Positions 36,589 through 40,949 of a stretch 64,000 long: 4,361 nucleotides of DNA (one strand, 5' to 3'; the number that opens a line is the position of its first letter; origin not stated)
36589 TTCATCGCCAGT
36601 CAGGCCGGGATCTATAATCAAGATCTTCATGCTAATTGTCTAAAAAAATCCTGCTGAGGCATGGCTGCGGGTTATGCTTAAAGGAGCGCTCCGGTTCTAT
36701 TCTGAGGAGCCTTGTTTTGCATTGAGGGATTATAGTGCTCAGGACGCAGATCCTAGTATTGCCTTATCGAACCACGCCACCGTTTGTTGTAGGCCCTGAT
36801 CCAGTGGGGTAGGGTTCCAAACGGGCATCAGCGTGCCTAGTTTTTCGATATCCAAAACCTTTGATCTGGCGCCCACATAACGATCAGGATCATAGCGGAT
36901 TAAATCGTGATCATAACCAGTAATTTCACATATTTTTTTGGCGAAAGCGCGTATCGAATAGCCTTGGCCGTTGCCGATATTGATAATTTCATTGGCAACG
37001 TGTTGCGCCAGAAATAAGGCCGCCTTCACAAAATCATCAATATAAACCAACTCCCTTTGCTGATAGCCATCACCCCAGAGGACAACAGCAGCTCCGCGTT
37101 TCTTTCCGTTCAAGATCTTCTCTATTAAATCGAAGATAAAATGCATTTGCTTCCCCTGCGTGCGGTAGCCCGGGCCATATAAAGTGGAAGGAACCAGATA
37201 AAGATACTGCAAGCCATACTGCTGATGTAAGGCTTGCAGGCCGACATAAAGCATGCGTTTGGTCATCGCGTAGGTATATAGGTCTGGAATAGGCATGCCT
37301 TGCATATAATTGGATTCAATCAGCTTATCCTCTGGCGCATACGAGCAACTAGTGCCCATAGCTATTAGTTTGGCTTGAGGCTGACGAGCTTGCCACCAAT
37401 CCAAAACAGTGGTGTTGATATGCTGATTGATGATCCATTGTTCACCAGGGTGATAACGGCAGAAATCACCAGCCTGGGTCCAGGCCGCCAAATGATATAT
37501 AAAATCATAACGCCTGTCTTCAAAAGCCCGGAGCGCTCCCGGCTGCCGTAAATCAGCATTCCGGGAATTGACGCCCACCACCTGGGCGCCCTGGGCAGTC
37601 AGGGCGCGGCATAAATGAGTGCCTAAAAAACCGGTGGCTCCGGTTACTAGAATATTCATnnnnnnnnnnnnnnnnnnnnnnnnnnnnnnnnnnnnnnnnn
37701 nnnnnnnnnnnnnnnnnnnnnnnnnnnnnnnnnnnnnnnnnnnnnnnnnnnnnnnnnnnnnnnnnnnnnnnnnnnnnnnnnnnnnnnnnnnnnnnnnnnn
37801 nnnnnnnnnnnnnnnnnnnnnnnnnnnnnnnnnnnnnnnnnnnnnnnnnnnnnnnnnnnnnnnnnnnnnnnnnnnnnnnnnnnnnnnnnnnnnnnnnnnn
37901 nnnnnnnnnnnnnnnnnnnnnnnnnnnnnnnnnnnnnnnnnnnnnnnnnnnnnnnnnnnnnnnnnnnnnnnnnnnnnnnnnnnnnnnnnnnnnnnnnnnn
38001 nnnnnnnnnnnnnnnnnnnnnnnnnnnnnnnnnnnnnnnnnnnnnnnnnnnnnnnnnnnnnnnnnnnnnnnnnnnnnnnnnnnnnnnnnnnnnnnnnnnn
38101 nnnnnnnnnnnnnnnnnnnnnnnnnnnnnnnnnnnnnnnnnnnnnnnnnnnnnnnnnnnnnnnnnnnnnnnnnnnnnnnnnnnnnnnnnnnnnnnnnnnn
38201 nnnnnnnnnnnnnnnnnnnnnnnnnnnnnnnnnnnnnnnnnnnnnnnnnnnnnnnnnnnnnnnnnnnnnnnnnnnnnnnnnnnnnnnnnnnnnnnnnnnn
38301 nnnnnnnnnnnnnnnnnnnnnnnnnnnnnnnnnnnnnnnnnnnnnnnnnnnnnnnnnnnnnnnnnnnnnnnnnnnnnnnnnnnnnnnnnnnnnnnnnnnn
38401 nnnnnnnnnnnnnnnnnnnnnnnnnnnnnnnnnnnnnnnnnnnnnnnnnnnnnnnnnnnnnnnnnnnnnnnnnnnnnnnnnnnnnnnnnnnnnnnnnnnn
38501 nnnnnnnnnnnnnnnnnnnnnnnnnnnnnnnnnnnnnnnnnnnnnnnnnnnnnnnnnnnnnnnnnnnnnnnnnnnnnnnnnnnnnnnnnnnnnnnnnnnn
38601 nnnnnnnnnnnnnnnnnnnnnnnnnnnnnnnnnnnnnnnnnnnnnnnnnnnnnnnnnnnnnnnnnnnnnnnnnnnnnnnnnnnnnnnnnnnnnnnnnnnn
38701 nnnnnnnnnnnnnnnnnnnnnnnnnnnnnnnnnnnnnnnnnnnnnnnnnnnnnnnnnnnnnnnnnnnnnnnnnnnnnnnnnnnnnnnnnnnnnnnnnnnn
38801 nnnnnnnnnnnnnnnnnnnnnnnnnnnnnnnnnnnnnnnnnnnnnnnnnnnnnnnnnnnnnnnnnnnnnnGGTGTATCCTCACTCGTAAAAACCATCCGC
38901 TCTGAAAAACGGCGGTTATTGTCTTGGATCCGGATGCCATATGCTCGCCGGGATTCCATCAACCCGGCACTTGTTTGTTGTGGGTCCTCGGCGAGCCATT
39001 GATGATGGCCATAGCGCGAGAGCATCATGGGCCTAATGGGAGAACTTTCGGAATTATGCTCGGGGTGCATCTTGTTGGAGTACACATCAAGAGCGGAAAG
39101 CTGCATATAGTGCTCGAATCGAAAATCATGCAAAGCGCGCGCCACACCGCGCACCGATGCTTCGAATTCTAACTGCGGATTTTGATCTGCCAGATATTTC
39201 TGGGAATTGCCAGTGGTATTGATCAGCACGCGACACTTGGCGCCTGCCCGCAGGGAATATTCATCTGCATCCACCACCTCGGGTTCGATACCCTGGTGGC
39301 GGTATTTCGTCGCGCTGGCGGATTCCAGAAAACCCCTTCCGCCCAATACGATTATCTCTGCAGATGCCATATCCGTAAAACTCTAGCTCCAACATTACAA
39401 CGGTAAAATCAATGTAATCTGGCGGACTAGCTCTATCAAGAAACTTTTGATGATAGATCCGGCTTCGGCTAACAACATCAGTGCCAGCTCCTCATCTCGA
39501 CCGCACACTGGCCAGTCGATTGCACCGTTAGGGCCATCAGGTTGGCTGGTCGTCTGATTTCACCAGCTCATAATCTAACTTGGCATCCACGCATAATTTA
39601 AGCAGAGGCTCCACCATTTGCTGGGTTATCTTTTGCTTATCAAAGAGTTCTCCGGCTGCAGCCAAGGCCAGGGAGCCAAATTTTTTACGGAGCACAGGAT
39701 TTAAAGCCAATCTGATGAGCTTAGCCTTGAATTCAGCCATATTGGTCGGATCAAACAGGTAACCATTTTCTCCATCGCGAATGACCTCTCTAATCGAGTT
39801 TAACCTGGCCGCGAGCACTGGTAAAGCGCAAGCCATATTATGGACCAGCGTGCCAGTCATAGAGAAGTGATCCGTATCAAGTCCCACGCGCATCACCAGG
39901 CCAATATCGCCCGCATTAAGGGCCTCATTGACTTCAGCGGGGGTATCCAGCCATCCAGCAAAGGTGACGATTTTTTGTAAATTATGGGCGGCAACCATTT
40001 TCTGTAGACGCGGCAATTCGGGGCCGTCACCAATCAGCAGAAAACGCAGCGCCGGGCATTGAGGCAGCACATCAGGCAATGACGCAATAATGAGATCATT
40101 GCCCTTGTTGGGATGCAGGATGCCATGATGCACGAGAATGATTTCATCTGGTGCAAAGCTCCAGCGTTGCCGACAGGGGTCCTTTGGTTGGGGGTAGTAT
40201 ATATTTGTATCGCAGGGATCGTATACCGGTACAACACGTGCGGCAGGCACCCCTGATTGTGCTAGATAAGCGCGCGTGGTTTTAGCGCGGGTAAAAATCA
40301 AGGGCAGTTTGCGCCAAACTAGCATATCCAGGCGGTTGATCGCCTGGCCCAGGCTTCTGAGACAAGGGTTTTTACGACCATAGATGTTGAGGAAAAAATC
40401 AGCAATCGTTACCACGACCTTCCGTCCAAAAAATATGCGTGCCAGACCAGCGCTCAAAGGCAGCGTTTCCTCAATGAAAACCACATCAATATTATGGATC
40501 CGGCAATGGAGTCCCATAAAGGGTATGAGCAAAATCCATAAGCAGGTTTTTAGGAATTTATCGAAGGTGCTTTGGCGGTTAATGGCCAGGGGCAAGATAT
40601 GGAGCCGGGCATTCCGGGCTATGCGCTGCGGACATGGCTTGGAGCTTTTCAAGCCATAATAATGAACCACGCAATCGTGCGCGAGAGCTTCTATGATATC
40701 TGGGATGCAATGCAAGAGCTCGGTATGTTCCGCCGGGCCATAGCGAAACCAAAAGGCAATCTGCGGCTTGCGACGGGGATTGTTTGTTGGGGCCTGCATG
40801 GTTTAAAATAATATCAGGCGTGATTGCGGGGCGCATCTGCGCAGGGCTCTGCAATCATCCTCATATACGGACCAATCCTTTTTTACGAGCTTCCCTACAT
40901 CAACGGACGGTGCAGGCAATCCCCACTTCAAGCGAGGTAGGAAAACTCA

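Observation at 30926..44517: GDP-heptose pathway coupled to a C-methyltransferase: predicted branched C-methyl heptose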

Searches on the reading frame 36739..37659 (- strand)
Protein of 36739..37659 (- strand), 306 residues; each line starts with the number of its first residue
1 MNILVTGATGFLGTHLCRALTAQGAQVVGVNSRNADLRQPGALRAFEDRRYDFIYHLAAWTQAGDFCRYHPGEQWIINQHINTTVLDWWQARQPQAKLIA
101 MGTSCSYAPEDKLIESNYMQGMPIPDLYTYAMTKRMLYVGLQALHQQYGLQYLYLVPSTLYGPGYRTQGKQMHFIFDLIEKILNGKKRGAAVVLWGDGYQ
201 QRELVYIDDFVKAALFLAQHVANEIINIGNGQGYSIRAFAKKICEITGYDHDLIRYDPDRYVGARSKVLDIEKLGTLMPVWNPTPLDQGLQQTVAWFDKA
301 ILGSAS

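Call 3: search_protein_families(library=pfam, proteins=[window:36739-37659:-], max_evalue=0.001)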
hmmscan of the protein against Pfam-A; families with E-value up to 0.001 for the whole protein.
window:36739-37659:- (306 aa): 4 families
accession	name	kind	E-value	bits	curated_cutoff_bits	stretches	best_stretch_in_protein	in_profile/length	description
PF01370.27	Epimerase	-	1.4e-52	179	20.9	1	3-229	1-240/240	NAD dependent epimerase/dehydratase family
PF16363.11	GDP_Man_Dehyd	-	7.1e-18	65.6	27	2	36-245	60-264/332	GDP-mannose 4,6 dehydratase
PF04321.23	RmlD_sub_bind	-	8.6e-12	45.1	27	1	1-87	1-87/287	RmlD substrate binding domain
PF08659.16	KR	-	0.00052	20.4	22.6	0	3-38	3-38/180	KR domain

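Call 5: search_protein_families(library=ncbifam, proteins=[window:36739-37659:-], max_evalue=0.001)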
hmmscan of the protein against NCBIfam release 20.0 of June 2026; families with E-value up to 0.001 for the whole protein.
window:36739-37659:- (306 aa): 21 families
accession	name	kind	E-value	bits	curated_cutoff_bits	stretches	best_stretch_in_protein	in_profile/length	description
NF047922.1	GDPFucSynFcl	equivalog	5.7e-39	134.4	500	1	2-298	4-302/308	GDP-L-fucose synthase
TIGR01181.1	dTDP_gluc_dehyt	equivalog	5.6e-17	61.8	365.1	1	128-298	149-312/321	dTDP-glucose 4,6-dehydratase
TIGR01179.1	galE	equivalog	1.4e-13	50.4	262.3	1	2-252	1-280/332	UDP-glucose 4-epimerase GalE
TIGR02197.1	heptose_epim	equivalog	1e-11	44.6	274.6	1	3-256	1-268/316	ADP-glyceromanno-heptose 6-epimerase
TIGR04180.1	EDH_00030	hypoth_equivalog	9.3e-11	41.3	475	2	36-268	57-276/297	NAD-dependent 4,6-dehydratase LegB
TIGR01214.1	rmlD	equivalog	6.3e-10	38.6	224.05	1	3-246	2-225/285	dTDP-4-dehydrorhamnose reductase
NF008872.0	PRK11908.1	equivalog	3.1e-08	33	294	1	117-247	136-271/349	bifunctional UDP-4-keto-pentose/UDP-xylose synthase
NF042422.1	oxyalk_red_OleD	equivalog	6.9e-08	32.2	580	1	1-36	1-49/329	2-alkyl-3-oxoalkanoate reductase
NF007490.0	PRK10084.1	subfamily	7.8e-08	31.7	649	1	142-297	179-334/361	dTDP-glucose 4,6-dehydratase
NF008360.0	PRK11150.1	equivalog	1.1e-07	31.4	452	1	142-246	157-253/310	ADP-glyceromanno-heptose 6-epimerase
TIGR03466.1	HpnA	hypoth_equivalog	1.6e-06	27.2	367.65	1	2-38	2-38/327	hopanoid-associated sugar epimerase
NF043036.1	ErythonDh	equivalog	4.2e-06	26.2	325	0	1-27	1-27/321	D-erythronate dehydrogenase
NF007582.0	PRK10217.1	equivalog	7.3e-06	25.3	698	0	142-246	172-269/355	dTDP-glucose 4,6-dehydratase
TIGR01777.1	yfcH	hypoth_equivalog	1.2e-05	25.1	207.35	1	3-32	1-30/292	TIGR01777 family oxidoreductase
NF042423.1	oxyalk_red_Shew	equivalog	2.3e-05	23.6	580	1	2-32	10-41/331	2-alkyl-3-oxoalkanoate reductase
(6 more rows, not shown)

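Call 11: search_solved_structures(query=window:36739-37659:-, max_evalue=0.00001)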
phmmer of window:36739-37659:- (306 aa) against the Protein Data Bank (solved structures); distinct sequences matched with E-value up to 0.00001: 54.
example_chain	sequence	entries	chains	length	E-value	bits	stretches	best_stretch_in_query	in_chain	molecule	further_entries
4b8w_A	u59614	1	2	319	2.9e-27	98.8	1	1-298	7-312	GDP-L-FUCOSE SYNTHASE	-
4b8z_A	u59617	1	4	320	2.9e-27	98.8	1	1-298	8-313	GDP-L-FUCOSE SYNTHASE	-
4e5y_A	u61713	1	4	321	2.9e-27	98.8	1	1-298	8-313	GDP-L-fucose synthase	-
4bkp_A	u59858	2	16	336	3.5e-27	98.6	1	1-298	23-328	GDP-L-FUCOSE SYNTHASE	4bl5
4zrm_A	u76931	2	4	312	5.8e-26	94.5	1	1-300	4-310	UDP-glucose 4-epimerase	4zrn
7ll6_A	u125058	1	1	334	2.7e-23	85.8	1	3-294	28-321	GDP-L-fucose synthase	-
8du0_A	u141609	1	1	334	2.7e-23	85.8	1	3-294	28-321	GDP-L-fucose synthase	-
1bsv_A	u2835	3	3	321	3.2e-22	82.2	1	3-297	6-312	PROTEIN (GDP-FUCOSE SYNTHETASE) | GDP-FUCOSE SYNTHETASE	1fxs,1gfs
1e6u_A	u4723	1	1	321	3.4e-22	82.2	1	3-297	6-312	GDP-FUCOSE SYNTHETASE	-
1bws_A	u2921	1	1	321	4.4e-22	81.8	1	3-297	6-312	PROTEIN (GDP-4-KETO-6-DEOXY-D-MANNOSE EPIMERASE/REDUCTASE)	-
1e7q_A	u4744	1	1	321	4.7e-22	81.7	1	3-297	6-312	GDP-FUCOSE SYNTHETASE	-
1e7s_A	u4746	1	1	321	6.3e-22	81.3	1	3-297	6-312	GDP-FUCOSE SYNTHETASE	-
1e7r_A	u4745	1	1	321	5.9e-21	78.1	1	3-297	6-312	GDP-FUCOSE SYNTHETASE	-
6dnt_A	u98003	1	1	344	6.5e-17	64.8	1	2-298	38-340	NAD-dependent epimerase/dehydratase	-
6aqy_A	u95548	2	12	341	1.4e-15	60.5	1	3-297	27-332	gdp-l-fucose synthetase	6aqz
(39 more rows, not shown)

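Call 39: search_solved_structures(query=window:36739-37659:-, max_evalue=1e-20, show_alignments=5)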
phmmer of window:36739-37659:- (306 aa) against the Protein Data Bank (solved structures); distinct sequences matched with E-value up to 1e-20: 13.
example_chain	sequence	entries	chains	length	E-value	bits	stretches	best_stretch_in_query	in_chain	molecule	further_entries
4b8w_A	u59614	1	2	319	2.9e-27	98.8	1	1-298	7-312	GDP-L-FUCOSE SYNTHASE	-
4b8z_A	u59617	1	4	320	2.9e-27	98.8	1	1-298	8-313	GDP-L-FUCOSE SYNTHASE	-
4e5y_A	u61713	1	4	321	2.9e-27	98.8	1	1-298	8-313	GDP-L-fucose synthase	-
4bkp_A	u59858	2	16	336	3.5e-27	98.6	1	1-298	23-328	GDP-L-FUCOSE SYNTHASE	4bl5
4zrm_A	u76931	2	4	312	5.8e-26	94.5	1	1-300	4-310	UDP-glucose 4-epimerase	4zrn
7ll6_A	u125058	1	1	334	2.7e-23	85.8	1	3-294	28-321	GDP-L-fucose synthase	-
8du0_A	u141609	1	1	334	2.7e-23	85.8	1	3-294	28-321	GDP-L-fucose synthase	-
1bsv_A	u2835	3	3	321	3.2e-22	82.2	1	3-297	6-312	PROTEIN (GDP-FUCOSE SYNTHETASE) | GDP-FUCOSE SYNTHETASE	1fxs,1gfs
1e6u_A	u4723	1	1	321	3.4e-22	82.2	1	3-297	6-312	GDP-FUCOSE SYNTHETASE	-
1bws_A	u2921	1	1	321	4.4e-22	81.8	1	3-297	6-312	PROTEIN (GDP-4-KETO-6-DEOXY-D-MANNOSE EPIMERASE/REDUCTASE)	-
1e7q_A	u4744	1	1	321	4.7e-22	81.7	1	3-297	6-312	GDP-FUCOSE SYNTHETASE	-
1e7s_A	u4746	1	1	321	6.3e-22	81.3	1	3-297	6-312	GDP-FUCOSE SYNTHETASE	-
1e7r_A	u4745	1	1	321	5.9e-21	78.1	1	3-297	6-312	GDP-FUCOSE SYNTHETASE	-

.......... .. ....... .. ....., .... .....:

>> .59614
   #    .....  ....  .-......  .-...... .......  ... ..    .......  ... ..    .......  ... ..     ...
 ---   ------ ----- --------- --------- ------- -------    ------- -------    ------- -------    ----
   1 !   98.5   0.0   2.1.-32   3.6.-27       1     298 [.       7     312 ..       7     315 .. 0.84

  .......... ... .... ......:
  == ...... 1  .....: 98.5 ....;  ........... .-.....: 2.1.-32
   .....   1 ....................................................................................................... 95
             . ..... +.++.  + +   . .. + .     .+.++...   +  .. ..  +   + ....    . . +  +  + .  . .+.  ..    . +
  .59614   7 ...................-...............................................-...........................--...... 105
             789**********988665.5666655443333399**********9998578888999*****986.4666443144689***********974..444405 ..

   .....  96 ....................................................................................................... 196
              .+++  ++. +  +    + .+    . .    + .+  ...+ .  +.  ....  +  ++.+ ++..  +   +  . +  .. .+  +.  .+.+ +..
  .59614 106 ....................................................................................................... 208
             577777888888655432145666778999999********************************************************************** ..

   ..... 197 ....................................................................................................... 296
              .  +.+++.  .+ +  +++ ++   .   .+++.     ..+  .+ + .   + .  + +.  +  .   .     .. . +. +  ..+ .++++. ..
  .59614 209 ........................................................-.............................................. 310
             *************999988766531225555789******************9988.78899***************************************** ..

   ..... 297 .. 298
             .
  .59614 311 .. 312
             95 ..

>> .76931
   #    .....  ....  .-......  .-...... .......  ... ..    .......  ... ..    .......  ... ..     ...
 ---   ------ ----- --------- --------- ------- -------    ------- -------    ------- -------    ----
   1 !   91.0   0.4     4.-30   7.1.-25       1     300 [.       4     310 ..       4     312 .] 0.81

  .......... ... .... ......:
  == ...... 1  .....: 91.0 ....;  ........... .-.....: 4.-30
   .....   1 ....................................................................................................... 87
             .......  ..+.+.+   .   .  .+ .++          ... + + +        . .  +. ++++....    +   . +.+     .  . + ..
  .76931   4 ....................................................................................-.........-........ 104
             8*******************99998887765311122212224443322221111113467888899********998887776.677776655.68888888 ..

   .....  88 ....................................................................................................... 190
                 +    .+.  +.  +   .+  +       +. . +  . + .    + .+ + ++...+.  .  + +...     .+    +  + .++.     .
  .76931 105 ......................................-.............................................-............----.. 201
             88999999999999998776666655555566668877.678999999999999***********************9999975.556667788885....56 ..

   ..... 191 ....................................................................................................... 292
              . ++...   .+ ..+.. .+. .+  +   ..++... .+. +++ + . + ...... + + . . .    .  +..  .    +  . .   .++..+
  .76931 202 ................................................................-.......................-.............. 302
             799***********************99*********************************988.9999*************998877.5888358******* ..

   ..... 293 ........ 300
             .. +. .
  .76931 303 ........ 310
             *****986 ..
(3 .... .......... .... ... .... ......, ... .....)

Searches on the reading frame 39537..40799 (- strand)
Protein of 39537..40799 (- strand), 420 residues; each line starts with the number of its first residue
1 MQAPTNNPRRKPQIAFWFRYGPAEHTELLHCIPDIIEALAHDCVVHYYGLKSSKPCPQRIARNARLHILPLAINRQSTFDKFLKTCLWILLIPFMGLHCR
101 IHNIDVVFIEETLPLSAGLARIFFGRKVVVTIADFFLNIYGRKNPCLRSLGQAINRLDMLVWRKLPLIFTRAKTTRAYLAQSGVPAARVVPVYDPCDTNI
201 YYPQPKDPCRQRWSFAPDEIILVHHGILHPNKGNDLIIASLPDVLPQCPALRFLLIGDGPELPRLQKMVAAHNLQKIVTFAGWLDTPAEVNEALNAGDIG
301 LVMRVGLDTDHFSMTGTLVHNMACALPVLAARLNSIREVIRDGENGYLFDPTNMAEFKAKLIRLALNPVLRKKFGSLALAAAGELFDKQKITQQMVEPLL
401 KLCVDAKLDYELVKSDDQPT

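Call 3: search_protein_families(library=pfam, proteins=[window:39537-40799:-], max_evalue=0.001)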
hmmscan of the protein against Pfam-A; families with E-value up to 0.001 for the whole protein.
window:39537-40799:- (420 aa): 5 families
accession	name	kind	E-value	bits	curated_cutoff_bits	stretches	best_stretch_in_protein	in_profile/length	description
PF13692.12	Glyco_trans_1_4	-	1.2e-22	81.1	27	1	221-365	3-140/142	Glycosyl transferases group 1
PF00534.26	Glycos_transf_1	-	5.1e-22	78.7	26.4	1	210-375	6-166/172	Glycosyl transferases group 1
PF13524.12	Glyco_trans_1_2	-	9.1e-05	22.9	25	1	249-378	13-125/144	Glycosyl transferase-like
PF13439.12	Glyco_transf_4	-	0.00023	21.7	28.5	1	43-198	20-168/170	Glycosyltransferase Family 4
PF13579.12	Glyco_trans_4_4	-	0.00072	20.4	29.7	0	100-192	68-155/158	Glycosyl transferase 4-like domain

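Call 5: search_protein_families(library=ncbifam, proteins=[window:39537-40799:-], max_evalue=0.001)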
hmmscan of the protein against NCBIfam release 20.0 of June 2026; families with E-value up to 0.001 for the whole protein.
window:39537-40799:- (420 aa): 20 families
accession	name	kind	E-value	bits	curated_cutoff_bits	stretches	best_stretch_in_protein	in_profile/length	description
TIGR03999.1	thiol_BshA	equivalog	7.8e-23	81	273.7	1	189-395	169-366/375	N-acetyl-alpha-D-glucosaminyl L-malate synthase BshA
TIGR03088.1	stp2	hypoth_equivalog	1.9e-16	60.1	409.05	1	176-394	148-365/374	TIGR03088 family PEP-CTERM/XrtA system glycosyltransferase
TIGR04063.1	stp3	hypoth_equivalog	4.7e-14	52.1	442.05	1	156-365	149-358/397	TIGR04063 family PEP-CTERM/XrtA system glycosyltransferase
NF038229.1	Glyco4_Geo_Pelo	equivalog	2.1e-12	46.7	400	1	207-396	147-330/338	GPMC system family 4 glycosyltransferase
NF007640.0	PRK10307.1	subfamily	9.5e-11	41.2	276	1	163-401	170-406/411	WcaI family glycosyltransferase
TIGR04157.1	glyco_rSAM_CFB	subfamily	1.9e-09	37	400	1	173-349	179-348/406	TIGR04157 family glycosyltransferase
NF041876.1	EPS_EpsE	equivalog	4e-09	36.2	400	1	221-390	216-384/389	exopolysaccharide biosynthesis GT4 family glycosyltransferase EpsE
TIGR03449.1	mycothiol_MshA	equivalog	5.8e-09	35.3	462.5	1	181-385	182-387/406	D-inositol-3-phosphate glycosyltransferase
TIGR04005.1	wcaL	equivalog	6.5e-08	31.8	537.6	1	219-363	224-366/406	colanic acid biosynthesis glycosyltransferase WcaL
NF049988.1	MGlcDAGSynMgs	equivalog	3e-07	30.1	400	1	234-375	229-361/398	alpha-monoglucosyldiacylglycerol synthase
TIGR02149.1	glgA_Coryne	subfamily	9.9e-07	28.2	302.4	1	319-397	301-385/391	glycogen synthase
NF007396.0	PRK09922.1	equivalog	1.4e-06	27.5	385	1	252-365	214-324/361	lipopolysaccharide 1,6-galactosyltransferase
NF038295.1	EPS_HpsP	equivalog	1.8e-06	27.2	550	1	208-397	196-382/388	hormogonium polysaccharide biosynthesis glycosyltransferase HpsP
NF038298.1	EPS_HpsO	equivalog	4.3e-06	25.8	575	1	188-397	171-382/388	hormogonium polysaccharide biosynthesis glycosyltransferase HpsO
NF012028.0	PRK15484.1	subfamily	9.6e-06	24.9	618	1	181-352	155-328/380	lipopolysaccharide N-acetylglucosaminyltransferase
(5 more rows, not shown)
